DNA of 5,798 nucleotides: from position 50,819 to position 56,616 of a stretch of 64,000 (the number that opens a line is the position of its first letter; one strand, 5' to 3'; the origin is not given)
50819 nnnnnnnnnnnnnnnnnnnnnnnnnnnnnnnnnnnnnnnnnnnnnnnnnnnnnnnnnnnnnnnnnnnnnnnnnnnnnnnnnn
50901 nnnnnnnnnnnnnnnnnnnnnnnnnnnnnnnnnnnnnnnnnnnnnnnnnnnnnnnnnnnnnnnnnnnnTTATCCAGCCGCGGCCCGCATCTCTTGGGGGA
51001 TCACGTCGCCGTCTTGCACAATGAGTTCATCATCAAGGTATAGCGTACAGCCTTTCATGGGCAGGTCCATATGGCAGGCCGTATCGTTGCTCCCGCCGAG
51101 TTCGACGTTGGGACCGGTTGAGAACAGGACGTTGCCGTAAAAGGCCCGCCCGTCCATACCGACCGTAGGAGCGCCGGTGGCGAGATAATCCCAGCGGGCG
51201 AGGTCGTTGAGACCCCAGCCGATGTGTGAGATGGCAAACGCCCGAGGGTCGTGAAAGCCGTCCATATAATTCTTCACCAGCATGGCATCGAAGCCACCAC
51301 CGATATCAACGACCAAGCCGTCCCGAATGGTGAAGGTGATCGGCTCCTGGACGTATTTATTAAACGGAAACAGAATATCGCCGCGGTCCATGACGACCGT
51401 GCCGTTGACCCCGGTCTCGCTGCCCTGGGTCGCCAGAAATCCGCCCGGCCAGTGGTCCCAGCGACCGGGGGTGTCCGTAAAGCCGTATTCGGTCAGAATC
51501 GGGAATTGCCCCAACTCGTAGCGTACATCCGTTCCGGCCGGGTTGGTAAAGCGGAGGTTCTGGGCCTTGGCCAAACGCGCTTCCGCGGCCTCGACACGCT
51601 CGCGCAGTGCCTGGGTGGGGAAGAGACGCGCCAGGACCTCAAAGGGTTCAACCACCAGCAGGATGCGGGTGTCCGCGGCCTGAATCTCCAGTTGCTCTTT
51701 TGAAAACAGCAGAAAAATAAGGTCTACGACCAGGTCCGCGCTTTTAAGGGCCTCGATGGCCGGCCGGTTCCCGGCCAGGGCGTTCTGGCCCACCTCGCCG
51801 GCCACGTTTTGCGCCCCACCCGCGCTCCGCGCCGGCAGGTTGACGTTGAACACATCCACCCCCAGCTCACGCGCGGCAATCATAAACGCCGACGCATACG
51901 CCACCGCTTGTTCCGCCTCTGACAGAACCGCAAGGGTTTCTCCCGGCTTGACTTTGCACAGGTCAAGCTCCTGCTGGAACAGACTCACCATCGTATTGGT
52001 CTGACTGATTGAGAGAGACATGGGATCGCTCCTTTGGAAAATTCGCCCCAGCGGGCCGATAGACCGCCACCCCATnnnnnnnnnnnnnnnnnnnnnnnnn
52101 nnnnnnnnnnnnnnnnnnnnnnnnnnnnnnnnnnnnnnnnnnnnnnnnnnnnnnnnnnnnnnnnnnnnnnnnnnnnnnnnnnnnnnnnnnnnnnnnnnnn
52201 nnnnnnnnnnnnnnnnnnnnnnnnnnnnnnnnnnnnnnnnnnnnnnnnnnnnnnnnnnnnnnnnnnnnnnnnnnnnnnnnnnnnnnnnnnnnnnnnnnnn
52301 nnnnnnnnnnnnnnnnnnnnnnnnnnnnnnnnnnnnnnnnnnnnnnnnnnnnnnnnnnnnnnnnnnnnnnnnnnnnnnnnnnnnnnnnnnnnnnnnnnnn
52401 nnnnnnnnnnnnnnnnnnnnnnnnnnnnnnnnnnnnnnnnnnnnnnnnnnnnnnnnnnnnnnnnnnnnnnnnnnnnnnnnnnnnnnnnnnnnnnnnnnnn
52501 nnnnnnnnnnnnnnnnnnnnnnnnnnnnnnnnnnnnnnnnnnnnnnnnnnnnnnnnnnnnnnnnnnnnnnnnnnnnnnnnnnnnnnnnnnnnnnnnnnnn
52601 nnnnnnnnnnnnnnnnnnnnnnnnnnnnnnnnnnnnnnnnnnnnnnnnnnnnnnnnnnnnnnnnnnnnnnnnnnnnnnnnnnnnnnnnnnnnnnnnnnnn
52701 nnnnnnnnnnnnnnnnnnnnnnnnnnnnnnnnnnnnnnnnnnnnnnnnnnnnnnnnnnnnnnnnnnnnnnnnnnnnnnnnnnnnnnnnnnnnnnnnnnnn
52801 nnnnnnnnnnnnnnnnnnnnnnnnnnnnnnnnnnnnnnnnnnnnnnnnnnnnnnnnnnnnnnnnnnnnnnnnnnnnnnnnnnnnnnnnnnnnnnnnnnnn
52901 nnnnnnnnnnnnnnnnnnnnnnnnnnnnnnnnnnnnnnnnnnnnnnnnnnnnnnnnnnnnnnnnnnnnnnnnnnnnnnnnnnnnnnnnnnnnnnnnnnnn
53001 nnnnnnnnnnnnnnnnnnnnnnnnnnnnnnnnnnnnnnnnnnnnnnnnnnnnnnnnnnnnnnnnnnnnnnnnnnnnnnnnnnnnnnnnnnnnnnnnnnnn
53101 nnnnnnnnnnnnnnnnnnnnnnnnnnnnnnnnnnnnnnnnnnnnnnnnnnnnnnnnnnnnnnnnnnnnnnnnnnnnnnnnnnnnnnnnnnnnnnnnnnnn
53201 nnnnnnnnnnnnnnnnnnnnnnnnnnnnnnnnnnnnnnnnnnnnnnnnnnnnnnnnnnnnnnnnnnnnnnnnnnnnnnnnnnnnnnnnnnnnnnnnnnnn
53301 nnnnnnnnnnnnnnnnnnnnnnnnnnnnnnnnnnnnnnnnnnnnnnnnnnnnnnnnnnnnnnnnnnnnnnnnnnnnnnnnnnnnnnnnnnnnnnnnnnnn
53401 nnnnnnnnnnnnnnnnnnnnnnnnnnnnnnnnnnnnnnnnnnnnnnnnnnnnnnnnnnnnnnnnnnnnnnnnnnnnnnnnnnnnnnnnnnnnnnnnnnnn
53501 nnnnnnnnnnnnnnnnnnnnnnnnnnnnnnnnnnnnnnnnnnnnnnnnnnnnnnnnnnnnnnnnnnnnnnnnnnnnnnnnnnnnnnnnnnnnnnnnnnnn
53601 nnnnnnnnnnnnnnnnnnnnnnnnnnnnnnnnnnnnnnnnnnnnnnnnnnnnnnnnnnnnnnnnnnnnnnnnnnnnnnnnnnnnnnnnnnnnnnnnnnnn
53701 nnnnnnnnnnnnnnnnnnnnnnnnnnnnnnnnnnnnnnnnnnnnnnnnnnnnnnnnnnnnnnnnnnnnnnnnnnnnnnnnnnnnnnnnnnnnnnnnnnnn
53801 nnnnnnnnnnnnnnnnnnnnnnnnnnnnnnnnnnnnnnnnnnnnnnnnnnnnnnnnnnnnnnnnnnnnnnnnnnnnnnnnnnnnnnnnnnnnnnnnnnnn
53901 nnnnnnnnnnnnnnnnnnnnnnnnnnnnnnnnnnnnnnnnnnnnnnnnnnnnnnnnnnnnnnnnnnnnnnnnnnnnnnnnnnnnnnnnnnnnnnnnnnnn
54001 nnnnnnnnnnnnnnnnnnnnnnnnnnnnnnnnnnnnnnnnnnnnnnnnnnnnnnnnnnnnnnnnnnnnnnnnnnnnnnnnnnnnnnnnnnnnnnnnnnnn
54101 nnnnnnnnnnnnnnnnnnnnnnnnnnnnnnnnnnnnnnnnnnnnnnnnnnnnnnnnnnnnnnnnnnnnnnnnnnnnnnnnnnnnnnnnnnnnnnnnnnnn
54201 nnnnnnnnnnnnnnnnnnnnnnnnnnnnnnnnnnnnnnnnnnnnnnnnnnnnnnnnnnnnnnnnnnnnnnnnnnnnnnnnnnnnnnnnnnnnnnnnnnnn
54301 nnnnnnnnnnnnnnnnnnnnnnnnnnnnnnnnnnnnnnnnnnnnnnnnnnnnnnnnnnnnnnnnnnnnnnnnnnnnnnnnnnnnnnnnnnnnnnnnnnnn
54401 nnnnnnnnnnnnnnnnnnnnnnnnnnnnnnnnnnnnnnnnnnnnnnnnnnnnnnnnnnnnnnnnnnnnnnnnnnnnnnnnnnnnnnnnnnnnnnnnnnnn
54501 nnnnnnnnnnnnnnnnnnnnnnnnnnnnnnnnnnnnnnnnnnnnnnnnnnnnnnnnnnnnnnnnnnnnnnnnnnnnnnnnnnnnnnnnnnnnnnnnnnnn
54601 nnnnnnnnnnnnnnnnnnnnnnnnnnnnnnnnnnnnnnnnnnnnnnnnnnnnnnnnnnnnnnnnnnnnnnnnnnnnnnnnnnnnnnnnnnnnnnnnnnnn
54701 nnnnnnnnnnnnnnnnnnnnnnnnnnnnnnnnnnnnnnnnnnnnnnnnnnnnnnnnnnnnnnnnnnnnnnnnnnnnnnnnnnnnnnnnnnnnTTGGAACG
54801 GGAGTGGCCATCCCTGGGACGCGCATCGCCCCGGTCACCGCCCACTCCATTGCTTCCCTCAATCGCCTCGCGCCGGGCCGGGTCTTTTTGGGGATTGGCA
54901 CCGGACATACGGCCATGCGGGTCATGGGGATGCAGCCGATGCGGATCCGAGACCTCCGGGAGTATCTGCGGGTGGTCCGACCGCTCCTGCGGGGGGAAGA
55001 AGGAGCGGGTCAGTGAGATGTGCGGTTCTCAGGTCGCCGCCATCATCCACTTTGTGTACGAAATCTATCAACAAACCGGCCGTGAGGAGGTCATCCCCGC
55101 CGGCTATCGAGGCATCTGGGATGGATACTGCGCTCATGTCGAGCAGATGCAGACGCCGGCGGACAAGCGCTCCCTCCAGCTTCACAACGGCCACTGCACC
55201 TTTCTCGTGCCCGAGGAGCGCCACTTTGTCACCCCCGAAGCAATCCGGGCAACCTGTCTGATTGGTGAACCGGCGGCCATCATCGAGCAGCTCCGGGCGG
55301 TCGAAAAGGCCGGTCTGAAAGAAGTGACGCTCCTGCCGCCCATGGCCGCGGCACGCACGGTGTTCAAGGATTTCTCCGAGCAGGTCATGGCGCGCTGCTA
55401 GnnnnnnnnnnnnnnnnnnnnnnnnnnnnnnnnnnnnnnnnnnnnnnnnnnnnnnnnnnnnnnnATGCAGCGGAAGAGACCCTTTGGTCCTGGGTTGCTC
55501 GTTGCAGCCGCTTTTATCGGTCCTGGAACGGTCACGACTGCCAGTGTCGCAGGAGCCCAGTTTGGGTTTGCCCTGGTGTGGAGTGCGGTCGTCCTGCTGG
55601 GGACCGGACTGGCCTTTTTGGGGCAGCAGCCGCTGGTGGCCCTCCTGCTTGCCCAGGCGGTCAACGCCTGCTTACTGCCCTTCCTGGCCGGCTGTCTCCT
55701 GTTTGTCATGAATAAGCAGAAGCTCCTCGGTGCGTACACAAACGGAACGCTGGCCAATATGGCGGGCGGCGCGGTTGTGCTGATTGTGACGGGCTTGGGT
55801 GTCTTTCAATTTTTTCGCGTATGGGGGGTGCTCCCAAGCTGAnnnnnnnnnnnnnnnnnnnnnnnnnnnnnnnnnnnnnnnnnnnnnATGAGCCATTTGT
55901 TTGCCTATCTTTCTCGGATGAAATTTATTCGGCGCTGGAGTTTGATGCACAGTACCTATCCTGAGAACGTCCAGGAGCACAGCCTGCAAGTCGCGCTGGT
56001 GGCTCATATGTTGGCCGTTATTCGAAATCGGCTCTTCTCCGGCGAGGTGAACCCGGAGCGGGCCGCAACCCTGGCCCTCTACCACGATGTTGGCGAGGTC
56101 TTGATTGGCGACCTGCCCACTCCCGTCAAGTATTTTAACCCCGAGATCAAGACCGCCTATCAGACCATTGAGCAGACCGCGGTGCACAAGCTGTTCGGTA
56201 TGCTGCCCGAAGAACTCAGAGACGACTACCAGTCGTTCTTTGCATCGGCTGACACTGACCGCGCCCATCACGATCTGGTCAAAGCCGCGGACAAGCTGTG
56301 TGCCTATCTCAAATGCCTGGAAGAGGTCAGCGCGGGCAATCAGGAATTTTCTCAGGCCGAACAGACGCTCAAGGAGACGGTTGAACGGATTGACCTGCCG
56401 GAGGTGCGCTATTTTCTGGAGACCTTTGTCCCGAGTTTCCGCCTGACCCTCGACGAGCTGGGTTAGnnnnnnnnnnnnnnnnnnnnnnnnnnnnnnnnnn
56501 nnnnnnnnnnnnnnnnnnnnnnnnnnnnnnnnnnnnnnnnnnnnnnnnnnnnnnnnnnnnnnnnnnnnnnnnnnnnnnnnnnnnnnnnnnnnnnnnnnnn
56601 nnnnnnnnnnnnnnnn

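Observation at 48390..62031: Recurrent Rieske oxygenase + NicX-like module: candidate undescribed N-heterocycle ring-opening pathways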

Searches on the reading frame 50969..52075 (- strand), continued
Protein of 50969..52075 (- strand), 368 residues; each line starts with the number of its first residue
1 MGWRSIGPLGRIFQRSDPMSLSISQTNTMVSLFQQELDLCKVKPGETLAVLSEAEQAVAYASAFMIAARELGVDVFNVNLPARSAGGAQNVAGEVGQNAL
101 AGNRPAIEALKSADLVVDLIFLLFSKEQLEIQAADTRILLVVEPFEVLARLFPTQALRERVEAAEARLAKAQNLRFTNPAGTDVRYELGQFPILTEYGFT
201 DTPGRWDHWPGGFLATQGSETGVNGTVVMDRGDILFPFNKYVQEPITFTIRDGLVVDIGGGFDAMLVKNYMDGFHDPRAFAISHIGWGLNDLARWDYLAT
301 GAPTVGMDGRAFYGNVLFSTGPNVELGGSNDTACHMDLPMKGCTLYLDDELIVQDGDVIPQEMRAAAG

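Call 71: search_protein_families(library=ncbifam, proteins=[L175:11064-11864:+, L175:11914-12675:+, L175:7247-8137:+], max_evalue=0.00001)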
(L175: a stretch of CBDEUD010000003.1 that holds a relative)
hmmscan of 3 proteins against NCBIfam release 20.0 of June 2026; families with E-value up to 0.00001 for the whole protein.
L175:11064-11864:+ (266 aa): 32 families (the best 25 are shown)
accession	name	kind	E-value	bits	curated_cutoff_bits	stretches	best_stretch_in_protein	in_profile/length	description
NF051488.1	bifunc_PcaDC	exception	2.4e-46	158.6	390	1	17-260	11-254/375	bifunctional 3-oxoadipate enol-lactonase/4-carboxymuconolactone decarboxylase PcaDC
TIGR02427.1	protocat_pcaD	equivalog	1.9e-45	155.3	255.85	1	16-256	10-250/251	3-oxoadipate enol-lactonase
NF051487.1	bifunc_PcaCD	exception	7.9e-39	133.9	430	1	12-257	162-412/413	bifunctional 4-carboxymuconolactone decarboxylase/3-oxoadipate enol-lactonase PcaCD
TIGR03611.1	RutD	equivalog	1.9e-27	96.3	238.5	1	10-118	5-112/258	pyrimidine utilization protein D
NF050089.1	i_nPHAscl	equivalog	4.9e-27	94.7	300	1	5-120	5-118/288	intracellular short-chain-length polyhydroxyalkanoate depolymerase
NF011457.0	PRK14875.1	equivalog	5.2e-26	91.5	307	2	3-118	117-230/372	acetoin dehydrogenase dihydrolipoyllysine-residue acetyltransferase subunit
NF045632.1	hydroxlase_HsaD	equivalog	5.6e-24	84.6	400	1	4-117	18-135/290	4,5:9,10-diseco-3-hydroxy-5,9,17-trioxoandrosta-1(10),2-diene-4-oate hydrolase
TIGR03056.1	bchO_mg_che_rel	equivalog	2.8e-22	79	172.55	2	3-116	11-125/278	alpha/beta fold hydrolase BchO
TIGR03695.1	menH_SHCHC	equivalog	3.1e-22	79.2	208.55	1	19-121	3-106/252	2-succinyl-6-hydroxy-2,4-cyclohexadiene-1-carboxylate synthase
TIGR01738.1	bioH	equivalog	1.3e-21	77.4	206.95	1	18-255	3-244/245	pimeloyl-ACP methyl ester esterase BioH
NF052610.1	macro_16_ester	equivalog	9.6e-20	71.1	420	2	19-120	24-128/281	alpha/beta fold macrolide esterase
TIGR01250.1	pro_imino_pep_2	subfamily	2.2e-19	70.1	167.65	2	13-120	20-130/288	proline iminopeptidase-family hydrolase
NF004514.1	PRK05855.1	equivalog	6.3e-17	61.3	455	1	3-96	5-101/578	SDR family oxidoreductase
NF002938.0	PRK03592.1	equivalog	4e-16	59.2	241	1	7-120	19-130/298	haloalkane dehalogenase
NF033124.1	estX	equivalog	1.7e-15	56.9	600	1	17-119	22-127/280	macrolide esterase EstX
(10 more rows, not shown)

L175:11914-12675:+ (253 aa): 2 families
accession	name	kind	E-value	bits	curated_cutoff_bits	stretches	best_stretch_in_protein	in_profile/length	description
TIGR02990.1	ectoine_eutA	equivalog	1.9e-20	73.4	318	1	8-248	9-237/239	ectoine utilization protein EutA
NF052327.1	arylmal_decarb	equivalog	3.1e-16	59.7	225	1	40-247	26-229/231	arylmalonate decarboxylase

L175:7247-8137:+ (296 aa): 0 families

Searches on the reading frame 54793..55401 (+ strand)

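Call 14: search_protein_families(library=pfam, proteins=[window:54793-55401:+], max_evalue=0.01)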
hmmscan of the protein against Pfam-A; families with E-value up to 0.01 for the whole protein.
window:54793-55401:+ (202 aa): 1 family
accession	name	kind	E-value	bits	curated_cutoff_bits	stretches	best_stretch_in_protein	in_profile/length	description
PF00296.26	Bac_luciferase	-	0.009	15.8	27.9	1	143-175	280-312/314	Luciferase-like monooxygenase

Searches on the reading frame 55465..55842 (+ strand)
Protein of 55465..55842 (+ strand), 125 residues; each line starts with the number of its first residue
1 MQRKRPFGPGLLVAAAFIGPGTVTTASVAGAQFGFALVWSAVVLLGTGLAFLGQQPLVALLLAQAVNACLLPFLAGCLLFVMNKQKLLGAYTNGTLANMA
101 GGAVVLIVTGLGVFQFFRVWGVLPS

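Call 14: search_protein_families(library=pfam, proteins=[window:55465-55842:+], max_evalue=0.01)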
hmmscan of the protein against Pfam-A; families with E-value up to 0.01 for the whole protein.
window:55465-55842:+ (125 aa): 1 family
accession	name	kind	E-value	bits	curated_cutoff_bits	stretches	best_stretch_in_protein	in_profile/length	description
PF01566.24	Nramp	-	3.6e-08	33.3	29.8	1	50-94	310-356/357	Natural resistance-associated macrophage protein-like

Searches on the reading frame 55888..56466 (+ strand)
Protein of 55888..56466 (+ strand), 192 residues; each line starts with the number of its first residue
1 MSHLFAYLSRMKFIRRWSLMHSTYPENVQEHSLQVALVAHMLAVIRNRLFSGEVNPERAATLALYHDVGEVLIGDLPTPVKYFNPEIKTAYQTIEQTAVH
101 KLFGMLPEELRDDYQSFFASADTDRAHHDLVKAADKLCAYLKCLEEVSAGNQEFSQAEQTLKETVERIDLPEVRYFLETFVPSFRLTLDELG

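Call 14: search_protein_families(library=pfam, proteins=[window:55888-56466:+], max_evalue=0.01)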
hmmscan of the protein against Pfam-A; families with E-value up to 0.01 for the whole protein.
window:55888-56466:+ (192 aa): 4 families
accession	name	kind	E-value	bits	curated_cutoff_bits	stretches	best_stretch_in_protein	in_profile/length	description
PF12917.13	YfbR-like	-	7.3e-78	260.9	25.9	1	3-184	1-182/182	5'-deoxynucleotidase YfbR-like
PF13023.12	HD_3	-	7.5e-18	65.4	22.5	1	9-164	2-153/165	HD domain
PF01966.28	HD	-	1.3e-09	38.7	22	1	29-85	2-54/116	HD domain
PF08668.18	HDOD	-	0.0054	16.7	22.9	1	26-75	93-137/196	HDOD domain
